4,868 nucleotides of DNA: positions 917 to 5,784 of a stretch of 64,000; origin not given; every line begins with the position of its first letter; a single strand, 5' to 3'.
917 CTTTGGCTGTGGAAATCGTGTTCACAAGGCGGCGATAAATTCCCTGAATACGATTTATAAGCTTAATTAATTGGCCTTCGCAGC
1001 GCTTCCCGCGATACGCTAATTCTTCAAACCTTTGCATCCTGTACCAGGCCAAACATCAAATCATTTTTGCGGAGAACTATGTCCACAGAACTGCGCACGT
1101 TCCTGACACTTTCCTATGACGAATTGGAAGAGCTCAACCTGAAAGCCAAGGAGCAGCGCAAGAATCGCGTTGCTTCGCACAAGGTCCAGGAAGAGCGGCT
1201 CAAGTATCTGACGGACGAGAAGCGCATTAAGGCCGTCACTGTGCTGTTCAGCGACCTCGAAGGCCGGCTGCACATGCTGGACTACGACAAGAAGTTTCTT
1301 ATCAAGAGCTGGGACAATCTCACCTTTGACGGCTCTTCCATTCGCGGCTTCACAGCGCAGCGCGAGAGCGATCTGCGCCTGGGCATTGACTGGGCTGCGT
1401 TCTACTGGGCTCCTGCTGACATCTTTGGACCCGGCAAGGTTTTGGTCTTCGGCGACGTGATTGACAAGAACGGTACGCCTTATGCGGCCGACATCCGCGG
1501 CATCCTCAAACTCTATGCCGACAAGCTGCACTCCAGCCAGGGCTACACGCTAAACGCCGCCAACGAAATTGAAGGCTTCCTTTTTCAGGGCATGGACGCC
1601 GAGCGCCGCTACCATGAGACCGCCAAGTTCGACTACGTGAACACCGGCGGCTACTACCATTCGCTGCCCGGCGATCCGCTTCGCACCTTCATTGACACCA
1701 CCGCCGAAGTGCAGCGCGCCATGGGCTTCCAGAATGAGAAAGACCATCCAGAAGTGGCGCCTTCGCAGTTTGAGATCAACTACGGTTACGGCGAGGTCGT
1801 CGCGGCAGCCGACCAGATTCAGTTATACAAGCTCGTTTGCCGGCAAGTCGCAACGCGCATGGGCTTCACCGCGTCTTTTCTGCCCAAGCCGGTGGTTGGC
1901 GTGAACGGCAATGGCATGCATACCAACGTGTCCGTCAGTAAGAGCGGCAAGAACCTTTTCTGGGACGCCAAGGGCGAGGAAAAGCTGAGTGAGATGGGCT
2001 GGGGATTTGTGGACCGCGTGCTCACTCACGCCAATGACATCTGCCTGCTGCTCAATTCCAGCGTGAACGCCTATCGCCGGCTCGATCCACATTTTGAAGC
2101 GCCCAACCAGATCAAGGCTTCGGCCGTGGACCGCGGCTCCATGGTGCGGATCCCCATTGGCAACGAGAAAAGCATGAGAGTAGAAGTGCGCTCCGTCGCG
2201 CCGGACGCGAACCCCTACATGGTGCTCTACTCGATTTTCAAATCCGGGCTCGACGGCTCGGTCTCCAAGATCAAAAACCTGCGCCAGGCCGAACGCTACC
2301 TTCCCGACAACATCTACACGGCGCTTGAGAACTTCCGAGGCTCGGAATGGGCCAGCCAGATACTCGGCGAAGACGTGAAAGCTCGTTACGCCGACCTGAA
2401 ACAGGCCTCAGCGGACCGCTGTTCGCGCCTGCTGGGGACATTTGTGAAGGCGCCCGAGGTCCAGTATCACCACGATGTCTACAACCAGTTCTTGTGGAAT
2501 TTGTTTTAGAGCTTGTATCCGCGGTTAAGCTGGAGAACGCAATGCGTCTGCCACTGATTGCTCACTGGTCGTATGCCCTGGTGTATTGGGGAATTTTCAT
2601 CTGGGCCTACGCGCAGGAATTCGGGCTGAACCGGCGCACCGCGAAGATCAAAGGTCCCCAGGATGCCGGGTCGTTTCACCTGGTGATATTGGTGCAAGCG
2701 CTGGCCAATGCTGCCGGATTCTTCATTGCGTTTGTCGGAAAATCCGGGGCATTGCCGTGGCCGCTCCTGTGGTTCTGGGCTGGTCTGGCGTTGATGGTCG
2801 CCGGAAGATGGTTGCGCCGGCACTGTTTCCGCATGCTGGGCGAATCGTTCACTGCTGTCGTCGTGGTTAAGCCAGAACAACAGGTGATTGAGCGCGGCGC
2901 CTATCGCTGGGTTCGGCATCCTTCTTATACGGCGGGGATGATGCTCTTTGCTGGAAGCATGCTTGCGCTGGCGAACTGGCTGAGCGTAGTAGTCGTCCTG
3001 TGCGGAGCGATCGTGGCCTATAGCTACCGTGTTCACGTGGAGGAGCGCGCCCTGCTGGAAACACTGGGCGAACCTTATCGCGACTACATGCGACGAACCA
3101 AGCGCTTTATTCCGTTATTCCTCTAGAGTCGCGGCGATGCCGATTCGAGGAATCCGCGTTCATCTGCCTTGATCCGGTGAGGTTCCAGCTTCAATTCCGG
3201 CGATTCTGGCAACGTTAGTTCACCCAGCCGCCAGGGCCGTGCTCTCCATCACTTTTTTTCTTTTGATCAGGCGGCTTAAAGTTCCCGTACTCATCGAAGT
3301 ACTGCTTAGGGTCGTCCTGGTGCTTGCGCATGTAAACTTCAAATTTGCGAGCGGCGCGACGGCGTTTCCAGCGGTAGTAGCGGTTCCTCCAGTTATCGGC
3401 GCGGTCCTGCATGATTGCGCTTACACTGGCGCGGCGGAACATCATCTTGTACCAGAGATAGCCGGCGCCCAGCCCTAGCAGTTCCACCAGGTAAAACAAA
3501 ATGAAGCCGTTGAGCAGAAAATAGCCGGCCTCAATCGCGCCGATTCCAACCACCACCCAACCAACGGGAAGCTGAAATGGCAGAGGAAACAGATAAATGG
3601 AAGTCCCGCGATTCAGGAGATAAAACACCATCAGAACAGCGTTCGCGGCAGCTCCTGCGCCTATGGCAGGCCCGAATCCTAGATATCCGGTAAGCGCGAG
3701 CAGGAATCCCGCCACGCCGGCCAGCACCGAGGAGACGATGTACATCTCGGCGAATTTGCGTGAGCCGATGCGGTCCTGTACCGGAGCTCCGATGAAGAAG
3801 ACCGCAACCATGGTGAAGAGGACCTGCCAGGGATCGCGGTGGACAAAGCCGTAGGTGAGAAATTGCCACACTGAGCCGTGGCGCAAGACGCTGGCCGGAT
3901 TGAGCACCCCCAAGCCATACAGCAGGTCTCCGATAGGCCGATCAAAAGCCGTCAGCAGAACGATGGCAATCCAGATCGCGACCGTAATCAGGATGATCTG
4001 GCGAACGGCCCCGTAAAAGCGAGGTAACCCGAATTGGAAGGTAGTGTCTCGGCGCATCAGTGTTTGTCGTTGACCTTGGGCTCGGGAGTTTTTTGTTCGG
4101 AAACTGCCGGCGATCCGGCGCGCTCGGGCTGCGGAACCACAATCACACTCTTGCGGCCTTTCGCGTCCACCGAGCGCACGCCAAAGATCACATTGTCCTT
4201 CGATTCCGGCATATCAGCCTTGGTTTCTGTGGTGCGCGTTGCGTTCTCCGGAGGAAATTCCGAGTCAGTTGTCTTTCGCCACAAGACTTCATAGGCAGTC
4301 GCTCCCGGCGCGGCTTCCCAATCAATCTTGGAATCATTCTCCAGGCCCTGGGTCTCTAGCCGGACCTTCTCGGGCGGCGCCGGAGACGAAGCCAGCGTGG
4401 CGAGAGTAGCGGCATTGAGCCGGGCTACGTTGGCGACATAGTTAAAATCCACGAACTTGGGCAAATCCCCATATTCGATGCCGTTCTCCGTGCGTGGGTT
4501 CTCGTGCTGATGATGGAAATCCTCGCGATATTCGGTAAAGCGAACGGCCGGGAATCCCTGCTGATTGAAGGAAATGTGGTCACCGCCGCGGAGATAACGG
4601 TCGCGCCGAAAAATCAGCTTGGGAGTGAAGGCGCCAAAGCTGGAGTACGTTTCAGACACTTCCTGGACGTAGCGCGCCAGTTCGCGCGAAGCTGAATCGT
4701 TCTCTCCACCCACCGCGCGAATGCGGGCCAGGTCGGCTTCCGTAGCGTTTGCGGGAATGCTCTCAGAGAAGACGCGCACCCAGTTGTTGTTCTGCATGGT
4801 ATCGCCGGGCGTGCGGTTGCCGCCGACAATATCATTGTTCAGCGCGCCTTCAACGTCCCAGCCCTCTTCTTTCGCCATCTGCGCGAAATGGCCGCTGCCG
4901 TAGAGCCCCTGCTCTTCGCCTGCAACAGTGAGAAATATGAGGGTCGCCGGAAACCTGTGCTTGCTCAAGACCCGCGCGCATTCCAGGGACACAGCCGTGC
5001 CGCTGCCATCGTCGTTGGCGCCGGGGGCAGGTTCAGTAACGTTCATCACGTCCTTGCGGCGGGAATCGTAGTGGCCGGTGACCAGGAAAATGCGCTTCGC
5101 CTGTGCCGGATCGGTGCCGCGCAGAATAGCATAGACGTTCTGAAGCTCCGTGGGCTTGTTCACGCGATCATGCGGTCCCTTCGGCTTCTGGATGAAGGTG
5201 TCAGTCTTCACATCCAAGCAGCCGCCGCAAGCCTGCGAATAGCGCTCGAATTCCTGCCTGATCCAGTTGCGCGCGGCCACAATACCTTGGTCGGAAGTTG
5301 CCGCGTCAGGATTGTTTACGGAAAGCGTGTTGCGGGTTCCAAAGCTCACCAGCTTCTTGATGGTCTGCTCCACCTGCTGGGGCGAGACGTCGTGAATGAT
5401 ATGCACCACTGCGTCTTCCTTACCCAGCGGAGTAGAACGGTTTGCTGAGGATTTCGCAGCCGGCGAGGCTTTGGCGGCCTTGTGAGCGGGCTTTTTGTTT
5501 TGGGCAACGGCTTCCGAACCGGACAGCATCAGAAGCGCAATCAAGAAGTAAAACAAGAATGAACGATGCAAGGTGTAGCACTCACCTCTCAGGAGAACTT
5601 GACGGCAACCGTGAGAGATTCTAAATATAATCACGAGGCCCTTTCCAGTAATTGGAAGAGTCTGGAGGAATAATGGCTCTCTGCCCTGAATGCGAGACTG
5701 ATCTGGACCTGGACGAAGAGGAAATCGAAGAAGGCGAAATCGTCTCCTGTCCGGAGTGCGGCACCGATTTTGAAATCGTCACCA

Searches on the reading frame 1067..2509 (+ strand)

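Call 11: search_protein_families(library=ncbifam, proteins=[window:1067-2509:+], max_evalue=0.00001)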
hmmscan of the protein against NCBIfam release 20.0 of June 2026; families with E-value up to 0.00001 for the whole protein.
window:1067-2509:+ (480 aa): 5 families
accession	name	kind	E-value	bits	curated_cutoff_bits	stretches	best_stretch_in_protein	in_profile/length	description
TIGR00653.1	GlnA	equivalog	1.6e-80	271.1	429.15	1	45-418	3-393/462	type I glutamate--ammonia ligase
NF007006.0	PRK09469.1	equivalog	5.8e-49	166.9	845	1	192-404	176-389/469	glutamate--ammonia ligase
TIGR03105.1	gln_synth_III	equivalog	2.8e-48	164.5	469.6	1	48-447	4-416/435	type III glutamate--ammonia ligase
NF045547.1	GGputSyn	equivalog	9.1e-41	140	650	1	126-403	93-365/438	gamma-glutamylputrescine synthetase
NF041605.1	gln_syn_GlnII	equivalog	9e-12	44.8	500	1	86-387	36-321/333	glutamine synthetase GlnII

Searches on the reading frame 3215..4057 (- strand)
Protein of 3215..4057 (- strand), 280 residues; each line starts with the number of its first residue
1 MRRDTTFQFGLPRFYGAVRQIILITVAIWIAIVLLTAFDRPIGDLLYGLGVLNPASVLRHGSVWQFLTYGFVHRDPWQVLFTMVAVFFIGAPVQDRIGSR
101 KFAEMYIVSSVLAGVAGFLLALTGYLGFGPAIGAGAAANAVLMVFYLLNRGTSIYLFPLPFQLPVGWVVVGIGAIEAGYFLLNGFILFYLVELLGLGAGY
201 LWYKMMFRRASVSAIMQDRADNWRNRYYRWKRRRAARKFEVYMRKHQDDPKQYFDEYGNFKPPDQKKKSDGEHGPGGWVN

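Call 11: search_protein_families(library=ncbifam, proteins=[window:3215-4057:-], max_evalue=0.00001)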
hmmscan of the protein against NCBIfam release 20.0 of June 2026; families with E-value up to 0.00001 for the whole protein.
window:3215-4057:- (280 aa): 1 family
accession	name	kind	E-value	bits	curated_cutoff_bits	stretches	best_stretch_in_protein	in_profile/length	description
NF008155.0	PRK10907.1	equivalog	9.3e-07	28.4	335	1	24-121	96-193/276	rhomboid family intramembrane serine protease GlpG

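Call 32: find_encoding_contigs(protein=window:3215-4057:-, flank=10000, max_places=3)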
Protein window:3215-4057:- (280 aa): 7 contigs read that carry it; 3 places shown.
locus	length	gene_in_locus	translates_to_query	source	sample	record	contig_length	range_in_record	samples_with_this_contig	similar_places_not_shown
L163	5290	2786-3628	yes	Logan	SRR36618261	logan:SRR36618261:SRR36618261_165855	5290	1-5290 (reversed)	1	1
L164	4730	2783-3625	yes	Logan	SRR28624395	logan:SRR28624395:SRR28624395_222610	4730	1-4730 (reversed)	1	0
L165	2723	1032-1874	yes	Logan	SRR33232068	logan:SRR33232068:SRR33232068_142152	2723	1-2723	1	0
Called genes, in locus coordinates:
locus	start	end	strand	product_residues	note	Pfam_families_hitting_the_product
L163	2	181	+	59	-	?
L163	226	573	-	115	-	PF13620:CarboxypepD_reg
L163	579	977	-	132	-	-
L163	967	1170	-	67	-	PF13717:Zn_ribbon_4 (faint), PF13719:Zn_ribbon_5 (faint), PF21344:Zn_ribbon_LysW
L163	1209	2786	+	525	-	PF04389:Peptidase_M28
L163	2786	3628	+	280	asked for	PF01694:Rhomboid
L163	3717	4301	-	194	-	PF04191:PEMT, PF04140:ICMT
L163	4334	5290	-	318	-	?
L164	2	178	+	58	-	?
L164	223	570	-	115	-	PF13620:CarboxypepD_reg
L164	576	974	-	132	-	-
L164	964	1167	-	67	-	PF13717:Zn_ribbon_4 (faint), PF13719:Zn_ribbon_5 (faint), PF21344:Zn_ribbon_LysW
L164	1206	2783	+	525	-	PF04389:Peptidase_M28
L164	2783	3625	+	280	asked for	PF01694:Rhomboid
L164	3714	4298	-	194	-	PF04191:PEMT, PF04140:ICMT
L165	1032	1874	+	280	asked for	PF01694:Rhomboid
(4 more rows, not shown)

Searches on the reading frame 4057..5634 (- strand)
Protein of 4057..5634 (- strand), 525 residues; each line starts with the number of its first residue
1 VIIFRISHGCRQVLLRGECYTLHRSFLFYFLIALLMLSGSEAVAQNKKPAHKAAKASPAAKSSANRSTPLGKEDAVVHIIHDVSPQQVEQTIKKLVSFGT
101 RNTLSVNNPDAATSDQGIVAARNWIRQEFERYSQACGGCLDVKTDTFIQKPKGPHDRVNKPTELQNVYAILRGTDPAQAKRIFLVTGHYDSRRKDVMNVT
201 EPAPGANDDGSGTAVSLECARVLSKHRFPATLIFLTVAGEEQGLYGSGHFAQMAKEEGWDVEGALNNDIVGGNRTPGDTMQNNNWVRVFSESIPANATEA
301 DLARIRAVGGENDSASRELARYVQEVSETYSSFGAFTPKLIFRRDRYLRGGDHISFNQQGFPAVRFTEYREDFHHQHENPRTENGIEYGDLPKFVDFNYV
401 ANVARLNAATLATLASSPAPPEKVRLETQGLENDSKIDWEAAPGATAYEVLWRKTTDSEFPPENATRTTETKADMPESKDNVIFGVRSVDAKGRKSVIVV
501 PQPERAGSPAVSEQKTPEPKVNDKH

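Call 11: search_protein_families(library=ncbifam, proteins=[window:4057-5634:-], max_evalue=0.00001)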
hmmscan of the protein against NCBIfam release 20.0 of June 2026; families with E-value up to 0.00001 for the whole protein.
window:4057-5634:- (525 aa): 1 family
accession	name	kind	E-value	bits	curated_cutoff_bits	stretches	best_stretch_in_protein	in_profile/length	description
NF045908.1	AminopepLapALeg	equivalog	1.9e-14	53.3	600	1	45-277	92-296/396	aminopeptidase LapA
